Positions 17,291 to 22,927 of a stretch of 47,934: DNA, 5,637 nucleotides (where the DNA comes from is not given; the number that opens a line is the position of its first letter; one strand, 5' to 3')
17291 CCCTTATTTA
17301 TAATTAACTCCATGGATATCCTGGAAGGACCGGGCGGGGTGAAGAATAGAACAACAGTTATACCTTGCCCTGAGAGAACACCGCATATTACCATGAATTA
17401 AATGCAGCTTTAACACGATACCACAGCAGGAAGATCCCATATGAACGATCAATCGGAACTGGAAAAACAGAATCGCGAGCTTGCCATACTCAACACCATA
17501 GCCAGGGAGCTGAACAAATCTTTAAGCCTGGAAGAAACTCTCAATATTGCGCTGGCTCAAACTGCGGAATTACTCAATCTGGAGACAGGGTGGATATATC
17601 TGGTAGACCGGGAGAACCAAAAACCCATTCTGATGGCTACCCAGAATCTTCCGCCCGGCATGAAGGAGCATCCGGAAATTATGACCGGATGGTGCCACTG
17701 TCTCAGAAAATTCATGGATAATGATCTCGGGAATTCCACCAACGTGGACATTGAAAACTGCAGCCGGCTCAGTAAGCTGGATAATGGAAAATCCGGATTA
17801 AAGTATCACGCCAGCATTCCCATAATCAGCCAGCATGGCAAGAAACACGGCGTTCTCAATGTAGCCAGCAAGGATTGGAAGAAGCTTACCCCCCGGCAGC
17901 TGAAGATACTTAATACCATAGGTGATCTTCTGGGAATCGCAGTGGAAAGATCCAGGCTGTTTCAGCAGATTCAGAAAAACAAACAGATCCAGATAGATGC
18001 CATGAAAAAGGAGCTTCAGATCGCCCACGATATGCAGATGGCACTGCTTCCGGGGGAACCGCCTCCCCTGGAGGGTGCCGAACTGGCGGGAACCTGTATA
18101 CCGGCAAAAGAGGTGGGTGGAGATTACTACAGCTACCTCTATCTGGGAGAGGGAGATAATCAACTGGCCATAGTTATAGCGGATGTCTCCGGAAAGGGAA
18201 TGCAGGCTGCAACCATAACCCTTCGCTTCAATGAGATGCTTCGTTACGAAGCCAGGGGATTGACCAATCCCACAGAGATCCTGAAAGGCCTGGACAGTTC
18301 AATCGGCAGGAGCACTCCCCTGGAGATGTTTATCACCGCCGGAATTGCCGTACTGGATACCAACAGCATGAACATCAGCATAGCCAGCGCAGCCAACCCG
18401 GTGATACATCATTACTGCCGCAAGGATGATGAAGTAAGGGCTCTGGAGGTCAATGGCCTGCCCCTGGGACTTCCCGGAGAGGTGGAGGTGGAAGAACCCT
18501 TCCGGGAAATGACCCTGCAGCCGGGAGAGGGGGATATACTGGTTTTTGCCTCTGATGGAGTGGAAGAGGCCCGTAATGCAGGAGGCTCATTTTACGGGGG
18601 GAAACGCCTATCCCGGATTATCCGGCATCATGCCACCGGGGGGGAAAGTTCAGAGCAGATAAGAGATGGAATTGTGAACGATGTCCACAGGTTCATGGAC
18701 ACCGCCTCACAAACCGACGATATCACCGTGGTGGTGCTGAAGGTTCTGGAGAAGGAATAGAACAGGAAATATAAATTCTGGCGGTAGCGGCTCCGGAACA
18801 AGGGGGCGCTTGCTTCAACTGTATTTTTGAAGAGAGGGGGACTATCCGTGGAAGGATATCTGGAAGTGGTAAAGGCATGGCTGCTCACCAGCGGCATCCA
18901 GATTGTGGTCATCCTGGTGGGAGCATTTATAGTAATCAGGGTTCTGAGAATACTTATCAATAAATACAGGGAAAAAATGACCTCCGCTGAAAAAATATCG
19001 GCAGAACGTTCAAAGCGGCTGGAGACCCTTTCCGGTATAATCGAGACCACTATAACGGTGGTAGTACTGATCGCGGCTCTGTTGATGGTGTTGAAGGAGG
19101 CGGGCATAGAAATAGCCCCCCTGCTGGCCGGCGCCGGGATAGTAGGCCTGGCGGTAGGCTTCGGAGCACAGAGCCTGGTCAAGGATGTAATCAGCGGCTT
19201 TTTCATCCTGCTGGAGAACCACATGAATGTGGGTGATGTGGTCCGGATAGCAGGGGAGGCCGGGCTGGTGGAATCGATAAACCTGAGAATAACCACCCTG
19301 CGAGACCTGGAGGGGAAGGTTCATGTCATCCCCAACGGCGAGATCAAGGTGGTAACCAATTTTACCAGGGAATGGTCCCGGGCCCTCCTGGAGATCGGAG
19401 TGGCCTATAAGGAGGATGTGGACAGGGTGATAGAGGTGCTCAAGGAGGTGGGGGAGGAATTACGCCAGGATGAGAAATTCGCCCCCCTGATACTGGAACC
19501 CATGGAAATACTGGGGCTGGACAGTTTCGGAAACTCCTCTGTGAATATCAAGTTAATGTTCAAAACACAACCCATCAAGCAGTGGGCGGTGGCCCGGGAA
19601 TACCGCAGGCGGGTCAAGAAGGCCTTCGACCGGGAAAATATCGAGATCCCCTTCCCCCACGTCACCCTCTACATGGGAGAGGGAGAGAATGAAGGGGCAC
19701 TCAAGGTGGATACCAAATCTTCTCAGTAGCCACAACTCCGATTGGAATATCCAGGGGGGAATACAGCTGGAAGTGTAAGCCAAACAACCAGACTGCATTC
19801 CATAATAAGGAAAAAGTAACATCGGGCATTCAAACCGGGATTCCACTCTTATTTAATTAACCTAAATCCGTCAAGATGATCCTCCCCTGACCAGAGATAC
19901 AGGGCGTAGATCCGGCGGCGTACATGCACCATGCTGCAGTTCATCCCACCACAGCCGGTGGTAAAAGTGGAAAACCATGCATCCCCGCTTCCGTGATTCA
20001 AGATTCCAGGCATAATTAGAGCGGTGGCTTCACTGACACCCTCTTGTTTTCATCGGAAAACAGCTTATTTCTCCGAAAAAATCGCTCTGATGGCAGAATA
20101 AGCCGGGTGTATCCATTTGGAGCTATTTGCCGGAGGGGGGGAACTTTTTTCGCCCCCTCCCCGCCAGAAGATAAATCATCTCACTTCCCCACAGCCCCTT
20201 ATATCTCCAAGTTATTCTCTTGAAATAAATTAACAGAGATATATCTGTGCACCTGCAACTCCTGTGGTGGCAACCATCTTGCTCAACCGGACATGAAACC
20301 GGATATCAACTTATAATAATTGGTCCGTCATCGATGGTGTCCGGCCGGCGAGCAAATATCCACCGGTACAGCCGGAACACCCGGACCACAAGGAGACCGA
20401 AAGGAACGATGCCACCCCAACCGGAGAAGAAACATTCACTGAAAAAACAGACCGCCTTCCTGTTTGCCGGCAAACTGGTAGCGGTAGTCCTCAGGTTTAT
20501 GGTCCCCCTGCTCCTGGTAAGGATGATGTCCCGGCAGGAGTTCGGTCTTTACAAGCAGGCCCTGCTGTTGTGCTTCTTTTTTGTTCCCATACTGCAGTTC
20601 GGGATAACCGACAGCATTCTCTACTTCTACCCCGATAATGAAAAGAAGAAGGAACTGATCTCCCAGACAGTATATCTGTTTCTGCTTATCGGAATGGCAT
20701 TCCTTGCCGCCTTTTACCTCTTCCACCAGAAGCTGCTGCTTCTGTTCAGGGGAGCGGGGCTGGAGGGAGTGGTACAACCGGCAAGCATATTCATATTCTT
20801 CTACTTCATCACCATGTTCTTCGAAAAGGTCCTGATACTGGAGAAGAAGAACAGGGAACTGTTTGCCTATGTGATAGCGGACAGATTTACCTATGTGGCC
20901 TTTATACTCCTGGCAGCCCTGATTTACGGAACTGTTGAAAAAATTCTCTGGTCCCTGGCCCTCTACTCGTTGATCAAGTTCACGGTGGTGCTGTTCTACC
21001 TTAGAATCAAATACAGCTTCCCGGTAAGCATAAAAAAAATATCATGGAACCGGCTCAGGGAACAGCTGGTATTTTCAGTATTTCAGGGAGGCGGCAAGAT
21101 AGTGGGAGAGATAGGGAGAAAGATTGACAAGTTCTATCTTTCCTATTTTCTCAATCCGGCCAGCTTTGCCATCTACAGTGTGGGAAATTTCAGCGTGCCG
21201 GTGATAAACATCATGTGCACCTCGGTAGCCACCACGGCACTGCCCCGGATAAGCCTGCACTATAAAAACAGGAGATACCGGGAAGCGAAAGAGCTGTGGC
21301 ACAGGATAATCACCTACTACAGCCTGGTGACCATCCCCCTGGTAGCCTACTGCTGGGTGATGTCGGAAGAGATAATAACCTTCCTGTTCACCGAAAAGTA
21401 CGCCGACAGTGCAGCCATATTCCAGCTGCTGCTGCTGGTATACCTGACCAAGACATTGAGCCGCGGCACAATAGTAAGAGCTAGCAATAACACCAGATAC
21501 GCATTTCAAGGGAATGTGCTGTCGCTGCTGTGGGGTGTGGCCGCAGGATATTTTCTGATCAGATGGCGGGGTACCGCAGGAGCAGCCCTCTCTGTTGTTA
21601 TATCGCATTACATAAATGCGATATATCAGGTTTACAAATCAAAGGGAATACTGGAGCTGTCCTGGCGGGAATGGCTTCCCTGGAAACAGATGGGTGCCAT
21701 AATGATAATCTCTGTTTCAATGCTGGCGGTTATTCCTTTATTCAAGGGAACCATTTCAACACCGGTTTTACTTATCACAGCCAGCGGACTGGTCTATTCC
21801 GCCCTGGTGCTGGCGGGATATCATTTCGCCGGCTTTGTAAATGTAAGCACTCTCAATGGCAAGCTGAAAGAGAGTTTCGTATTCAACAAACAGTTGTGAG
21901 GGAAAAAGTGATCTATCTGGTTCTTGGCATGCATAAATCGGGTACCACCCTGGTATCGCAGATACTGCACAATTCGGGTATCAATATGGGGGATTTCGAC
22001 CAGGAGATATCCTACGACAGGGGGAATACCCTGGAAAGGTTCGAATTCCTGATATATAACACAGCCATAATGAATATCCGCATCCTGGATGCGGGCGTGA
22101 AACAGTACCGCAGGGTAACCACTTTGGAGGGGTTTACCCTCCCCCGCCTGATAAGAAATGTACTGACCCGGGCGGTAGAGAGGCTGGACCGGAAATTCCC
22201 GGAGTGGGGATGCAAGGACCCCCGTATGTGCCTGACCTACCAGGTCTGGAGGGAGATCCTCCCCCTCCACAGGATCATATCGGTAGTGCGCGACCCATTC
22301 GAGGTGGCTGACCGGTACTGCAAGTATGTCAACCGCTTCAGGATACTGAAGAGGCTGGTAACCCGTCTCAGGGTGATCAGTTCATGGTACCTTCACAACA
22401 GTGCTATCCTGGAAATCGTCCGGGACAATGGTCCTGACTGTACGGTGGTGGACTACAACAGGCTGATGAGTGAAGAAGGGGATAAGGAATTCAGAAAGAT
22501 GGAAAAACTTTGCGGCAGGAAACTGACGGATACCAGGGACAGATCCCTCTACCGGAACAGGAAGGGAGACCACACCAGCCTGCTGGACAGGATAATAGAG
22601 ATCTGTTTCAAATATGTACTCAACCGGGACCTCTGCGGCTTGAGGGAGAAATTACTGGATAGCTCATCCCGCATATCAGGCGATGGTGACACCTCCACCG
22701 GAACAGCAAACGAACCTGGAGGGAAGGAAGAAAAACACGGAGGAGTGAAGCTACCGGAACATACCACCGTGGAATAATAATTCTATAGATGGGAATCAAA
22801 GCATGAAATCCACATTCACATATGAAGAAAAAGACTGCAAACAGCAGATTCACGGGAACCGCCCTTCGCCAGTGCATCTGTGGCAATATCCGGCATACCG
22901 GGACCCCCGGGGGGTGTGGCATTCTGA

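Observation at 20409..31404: Glycoconjugate locus combining flippase, sulfotransferase, two AsnB amidotransferases, a cytidylyltransferase/CDP-alcohol transferase pair, GT4, patatin and PAP2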

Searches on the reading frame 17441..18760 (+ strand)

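Call 5: search_protein_families(library=pfam, proteins=[window:17441-18760:+], max_evalue=0.01)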
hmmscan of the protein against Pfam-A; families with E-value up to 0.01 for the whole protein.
window:17441-18760:+ (439 aa): 4 families
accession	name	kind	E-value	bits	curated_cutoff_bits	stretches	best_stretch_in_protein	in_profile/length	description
PF07228.17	SpoIIE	-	2.3e-40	139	25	1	239-435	2-191/192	Stage II sporulation protein E (SpoIIE)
PF13185.12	GAF_2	-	1.6e-13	51.5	28.6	1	28-169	2-136/136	GAF domain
PF13492.12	GAF_3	-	1.2e-07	32.6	27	1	29-170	1-129/129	GAF domain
PF01590.32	GAF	-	5.1e-07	30.7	22.4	1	30-168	2-133/133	GAF domain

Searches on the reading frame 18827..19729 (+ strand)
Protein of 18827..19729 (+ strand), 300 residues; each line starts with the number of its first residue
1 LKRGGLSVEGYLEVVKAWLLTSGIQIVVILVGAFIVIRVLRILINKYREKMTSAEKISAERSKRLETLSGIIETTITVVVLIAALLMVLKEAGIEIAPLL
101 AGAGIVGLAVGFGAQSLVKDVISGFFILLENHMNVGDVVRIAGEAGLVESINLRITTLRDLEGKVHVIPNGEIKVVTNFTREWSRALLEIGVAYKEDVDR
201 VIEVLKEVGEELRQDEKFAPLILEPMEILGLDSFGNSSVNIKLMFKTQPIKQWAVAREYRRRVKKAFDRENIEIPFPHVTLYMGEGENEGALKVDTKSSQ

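Call 5: search_protein_families(library=pfam, proteins=[window:18827-19729:+], max_evalue=0.01)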
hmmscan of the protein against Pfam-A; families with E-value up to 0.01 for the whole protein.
window:18827-19729:+ (300 aa): 3 families
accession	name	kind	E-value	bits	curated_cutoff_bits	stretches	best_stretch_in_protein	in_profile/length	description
PF00924.24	MS_channel_2nd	-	4.1e-19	68.9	20.2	1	117-181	2-68/68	Mechanosensitive ion channel, beta-domain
PF21082.3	MS_channel_3rd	-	5e-14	52.9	21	1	188-274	3-88/88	Mechanosensitive ion channel MscS, C-terminal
PF21088.3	MS_channel_1st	-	3e-07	30.7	23.1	1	75-115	2-42/42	Mechanosensitive ion channel, transmembrane helices 2/3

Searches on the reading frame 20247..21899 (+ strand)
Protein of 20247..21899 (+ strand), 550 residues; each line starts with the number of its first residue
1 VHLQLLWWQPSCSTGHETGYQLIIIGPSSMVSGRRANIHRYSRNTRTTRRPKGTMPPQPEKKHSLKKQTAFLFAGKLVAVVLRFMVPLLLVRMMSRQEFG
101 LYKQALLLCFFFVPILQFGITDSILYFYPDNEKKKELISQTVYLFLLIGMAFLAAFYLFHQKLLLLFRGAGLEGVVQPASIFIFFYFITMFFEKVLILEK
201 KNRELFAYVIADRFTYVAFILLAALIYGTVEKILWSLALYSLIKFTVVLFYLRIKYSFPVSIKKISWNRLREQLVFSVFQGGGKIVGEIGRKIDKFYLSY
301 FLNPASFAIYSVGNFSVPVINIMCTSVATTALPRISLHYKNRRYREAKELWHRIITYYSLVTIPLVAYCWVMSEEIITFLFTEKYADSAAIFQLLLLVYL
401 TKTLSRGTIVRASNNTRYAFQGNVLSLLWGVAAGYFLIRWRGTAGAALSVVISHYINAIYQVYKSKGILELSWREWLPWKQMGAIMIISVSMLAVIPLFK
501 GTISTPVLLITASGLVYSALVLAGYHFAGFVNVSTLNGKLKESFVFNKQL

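Call 4: search_protein_families(library=pfam, proteins=[window:20247-21899:+], max_evalue=0.01)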
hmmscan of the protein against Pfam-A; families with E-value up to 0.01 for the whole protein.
window:20247-21899:+ (550 aa): 4 families
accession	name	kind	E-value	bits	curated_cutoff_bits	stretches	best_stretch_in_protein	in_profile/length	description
PF13440.11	Polysacc_synt_3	-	8.3e-21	74.9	23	1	89-389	1-292/293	Polysaccharide biosynthesis protein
PF01943.22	Polysacc_synt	-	9e-17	61.8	28.2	1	66-336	2-271/274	Polysaccharide biosynthesis protein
PF03023.19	MurJ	-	7.2e-07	28.6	27.4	1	129-500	47-437/451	Lipid II flippase MurJ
PF01554.23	MatE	-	0.0064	16.6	24.9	1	293-435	15-160/161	MatE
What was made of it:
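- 20409..21899 (+): MOP/Wzx-type flippase, 'type A'. It travels with the sulfotransferase and is not orthologous to the flippase of related core loci. PF13440 8e-21 and PF01943 9e-17 (call 4).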

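Call 6: search_protein_families(library=ncbifam, proteins=[window:20247-21899:+], max_evalue=0.01)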
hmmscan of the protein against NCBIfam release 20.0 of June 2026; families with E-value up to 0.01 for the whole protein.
window:20247-21899:+ (550 aa): 4 families
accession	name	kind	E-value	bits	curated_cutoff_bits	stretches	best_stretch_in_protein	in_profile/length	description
NF007773.0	PRK10459.1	equivalog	2.8e-12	46.4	273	1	77-498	19-434/492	MOP flippase family protein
NF047674.1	TeichurnBiosyTuaB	equivalog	4e-12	45.9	580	1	77-502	20-438/469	teichuronic acid biosynthesis protein TuaB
TIGR01695.1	murJ_mviN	equivalog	1.4e-06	27.3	235.55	1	180-524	131-487/506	murein biosynthesis integral membrane protein MurJ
TIGR02900.1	spore_V_B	equivalog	0.00019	20.3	372.3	1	322-518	286-486/488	stage V sporulation protein B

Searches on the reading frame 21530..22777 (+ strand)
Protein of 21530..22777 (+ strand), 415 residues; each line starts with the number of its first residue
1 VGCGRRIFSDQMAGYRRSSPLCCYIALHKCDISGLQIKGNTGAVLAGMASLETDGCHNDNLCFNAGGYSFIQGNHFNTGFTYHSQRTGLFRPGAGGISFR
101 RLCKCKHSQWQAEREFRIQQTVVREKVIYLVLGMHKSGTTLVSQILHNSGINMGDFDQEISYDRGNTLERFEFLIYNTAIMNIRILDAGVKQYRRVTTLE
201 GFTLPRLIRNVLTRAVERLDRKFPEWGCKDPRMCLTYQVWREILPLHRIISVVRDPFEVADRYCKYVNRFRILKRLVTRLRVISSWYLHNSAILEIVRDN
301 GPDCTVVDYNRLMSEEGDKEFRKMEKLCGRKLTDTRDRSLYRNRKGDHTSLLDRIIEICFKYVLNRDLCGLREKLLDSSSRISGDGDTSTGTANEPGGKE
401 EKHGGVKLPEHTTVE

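Call 4: search_protein_families(library=pfam, proteins=[window:21530-22777:+], max_evalue=0.01)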
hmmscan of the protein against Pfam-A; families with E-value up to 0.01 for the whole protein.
window:21530-22777:+ (415 aa): 2 families
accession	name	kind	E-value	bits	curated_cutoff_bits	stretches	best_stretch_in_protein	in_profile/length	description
PF13469.12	Sulfotransfer_3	-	2e-09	38.5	27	1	131-332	4-214/216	Sulfotransferase family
PF00685.33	Sulfotransfer_1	-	0.00027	20.8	22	1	130-346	5-202/255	Sulfotransferase domain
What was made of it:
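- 21908..22777 (+): Sulfotransferase-fold protein of about 250 aa plus a 35-aa low-complexity tail. It is accessory and not part of the conserved core. PF13469 2e-9 (38.5 bits, cutoff 27) (call 4).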

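Call 6: search_protein_families(library=ncbifam, proteins=[window:21530-22777:+], max_evalue=0.01)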
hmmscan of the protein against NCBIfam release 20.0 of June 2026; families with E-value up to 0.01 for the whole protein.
window:21530-22777:+ (415 aa): 0 families

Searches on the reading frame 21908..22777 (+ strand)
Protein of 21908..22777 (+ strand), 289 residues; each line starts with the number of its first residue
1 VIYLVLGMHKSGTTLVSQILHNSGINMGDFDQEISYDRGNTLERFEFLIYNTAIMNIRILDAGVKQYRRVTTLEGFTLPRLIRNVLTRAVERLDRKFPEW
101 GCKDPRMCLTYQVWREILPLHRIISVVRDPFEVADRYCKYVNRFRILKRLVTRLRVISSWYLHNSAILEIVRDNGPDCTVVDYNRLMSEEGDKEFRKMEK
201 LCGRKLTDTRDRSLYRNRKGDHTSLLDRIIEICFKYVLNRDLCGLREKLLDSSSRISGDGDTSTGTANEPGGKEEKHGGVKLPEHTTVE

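Call 26: search_solved_structures(query=window:21908-22777:+, max_evalue=1, show_alignments=1)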
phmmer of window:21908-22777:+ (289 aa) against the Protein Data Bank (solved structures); distinct sequences matched with E-value up to 1: 1.
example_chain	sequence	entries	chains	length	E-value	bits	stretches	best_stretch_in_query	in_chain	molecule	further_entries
9oh5_A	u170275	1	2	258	0.1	14.7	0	5-41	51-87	MS2 CPM58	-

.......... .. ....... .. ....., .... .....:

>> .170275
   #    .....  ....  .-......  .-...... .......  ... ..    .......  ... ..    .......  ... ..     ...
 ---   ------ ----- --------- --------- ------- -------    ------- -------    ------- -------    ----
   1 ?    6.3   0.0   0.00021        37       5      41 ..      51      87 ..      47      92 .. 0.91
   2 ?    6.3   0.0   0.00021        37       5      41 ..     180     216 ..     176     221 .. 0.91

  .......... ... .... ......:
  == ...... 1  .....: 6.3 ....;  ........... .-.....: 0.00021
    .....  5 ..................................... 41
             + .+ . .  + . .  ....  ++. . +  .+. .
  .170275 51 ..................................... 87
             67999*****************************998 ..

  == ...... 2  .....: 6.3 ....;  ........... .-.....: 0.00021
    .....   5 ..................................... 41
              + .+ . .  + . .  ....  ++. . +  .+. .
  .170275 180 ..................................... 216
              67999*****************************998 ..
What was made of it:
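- On PAPS-dependent sulfotransferase: There is no solved relative (call 26).
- Tried and rejected: The PDB sequence search for the sulfotransferase gave no meaningful hit (call 26).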

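Call 31: find_homologous_proteins(query=window:21908-22777:+, max_evalue=0.001)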
Query window:21908-22777:+ (289 aa): 323 proteins with E <= 0.001 among 1056 candidates; the best 120 are listed.
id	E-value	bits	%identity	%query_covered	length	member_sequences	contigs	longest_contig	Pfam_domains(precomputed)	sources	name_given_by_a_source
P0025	9.0e-194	660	100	100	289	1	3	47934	PF13469.13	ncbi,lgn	-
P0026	1.2e-110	387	66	88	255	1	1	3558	PF13469.13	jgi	jgi:hypothetical protein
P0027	1.9e-57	212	48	75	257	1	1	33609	PF13469.13,PF00685.34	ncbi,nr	ncbi:MAG: hypothetical protein GF417_10140 [Candidatus Latescibacteria bacterium]|nr:hypothetical pr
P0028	2.6e-53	199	44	78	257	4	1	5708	PF13469.13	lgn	-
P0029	2.4e-52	196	42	79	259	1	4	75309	PF13469.13,PF00685.34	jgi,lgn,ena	-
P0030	1.1e-49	187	42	88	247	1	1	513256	PF13469.13,PF00685.34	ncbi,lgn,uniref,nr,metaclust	ncbi:sulfotransferase [Gracilibacillus lacisalsi]|uniref:sulfotransferase n=1 Tax=Gracilibacillus la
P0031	7.8e-49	184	44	78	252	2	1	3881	PF13469.13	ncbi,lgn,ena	-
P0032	2.4e-47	179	38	88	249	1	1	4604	PF13469.13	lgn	-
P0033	4.6e-47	178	39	86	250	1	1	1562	PF13469.13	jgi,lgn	jgi:hypothetical protein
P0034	6.7e-46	174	42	79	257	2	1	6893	PF13469.13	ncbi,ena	-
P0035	1.3e-44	170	39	89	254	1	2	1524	PF13469.13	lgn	-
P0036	9.0e-44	167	42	79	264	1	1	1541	PF13469.13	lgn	-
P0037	1.3e-43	167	38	81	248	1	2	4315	PF13469.13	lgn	-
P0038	2.6e-43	166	41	87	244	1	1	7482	PF13469.13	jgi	-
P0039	4.5e-43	165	38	83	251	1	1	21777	PF13469.13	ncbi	-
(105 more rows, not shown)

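Call 59: find_encoding_contigs(protein=P0026, flank=5000, max_places=1)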
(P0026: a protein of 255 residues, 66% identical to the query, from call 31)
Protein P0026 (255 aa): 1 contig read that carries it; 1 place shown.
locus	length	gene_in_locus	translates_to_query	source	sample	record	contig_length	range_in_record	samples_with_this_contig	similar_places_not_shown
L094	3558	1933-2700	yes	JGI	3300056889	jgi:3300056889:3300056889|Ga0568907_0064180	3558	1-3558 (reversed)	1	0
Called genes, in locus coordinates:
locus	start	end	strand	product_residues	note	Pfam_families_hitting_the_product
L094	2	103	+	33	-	?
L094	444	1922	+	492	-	PF01943:Polysacc_synt, PF13440:Polysacc_synt_3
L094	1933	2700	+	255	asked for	PF13469:Sulfotransfer_3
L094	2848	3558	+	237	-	?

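Call 60: find_encoding_contigs(protein=P0027, flank=10000, max_places=1)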
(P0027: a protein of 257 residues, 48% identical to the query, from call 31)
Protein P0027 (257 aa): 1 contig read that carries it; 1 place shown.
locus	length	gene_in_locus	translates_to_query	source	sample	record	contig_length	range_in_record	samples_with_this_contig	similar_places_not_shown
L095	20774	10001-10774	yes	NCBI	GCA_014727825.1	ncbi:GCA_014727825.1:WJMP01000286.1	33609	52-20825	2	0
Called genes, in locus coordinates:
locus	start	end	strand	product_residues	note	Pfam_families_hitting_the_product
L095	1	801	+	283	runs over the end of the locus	PF00654:Voltage_CLC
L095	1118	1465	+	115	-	PF02643:DUF192 (weak)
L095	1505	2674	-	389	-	PF01875:Memo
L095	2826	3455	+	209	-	PF00596:Aldolase_II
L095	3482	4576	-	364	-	PF08448:PAS_4 (weak), PF02518:HATPase_c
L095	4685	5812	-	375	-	PF02163:Peptidase_M50, PF00571:CBS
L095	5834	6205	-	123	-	PF02261:Asp_decarbox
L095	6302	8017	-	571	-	PF27533:CapK_C, PF02261:Asp_decarbox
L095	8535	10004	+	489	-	PF01943:Polysacc_synt, PF13440:Polysacc_synt_3, PF03023:MurJ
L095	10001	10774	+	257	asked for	PF00685:Sulfotransfer_1 (faint), PF13469:Sulfotransfer_3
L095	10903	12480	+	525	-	PF03577:Peptidase_C69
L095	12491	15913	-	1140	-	-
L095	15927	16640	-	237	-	-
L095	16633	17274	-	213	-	PF02472:ExbD (weak)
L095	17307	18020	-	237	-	PF02472:ExbD (faint)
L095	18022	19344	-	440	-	PF01618:MotA_ExbB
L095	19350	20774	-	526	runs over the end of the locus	PF01618:MotA_ExbB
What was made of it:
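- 21908..22777 (+): There are 323 homologs at E<=1e-3, and the flippase-sulfotransferase pairing recurs in L094 and L095 (calls 31, 59, 60).
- The flippase-sulfotransferase module also occurs without the core (calls 59, 60), so the sulfotransferase may act on another substrate.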
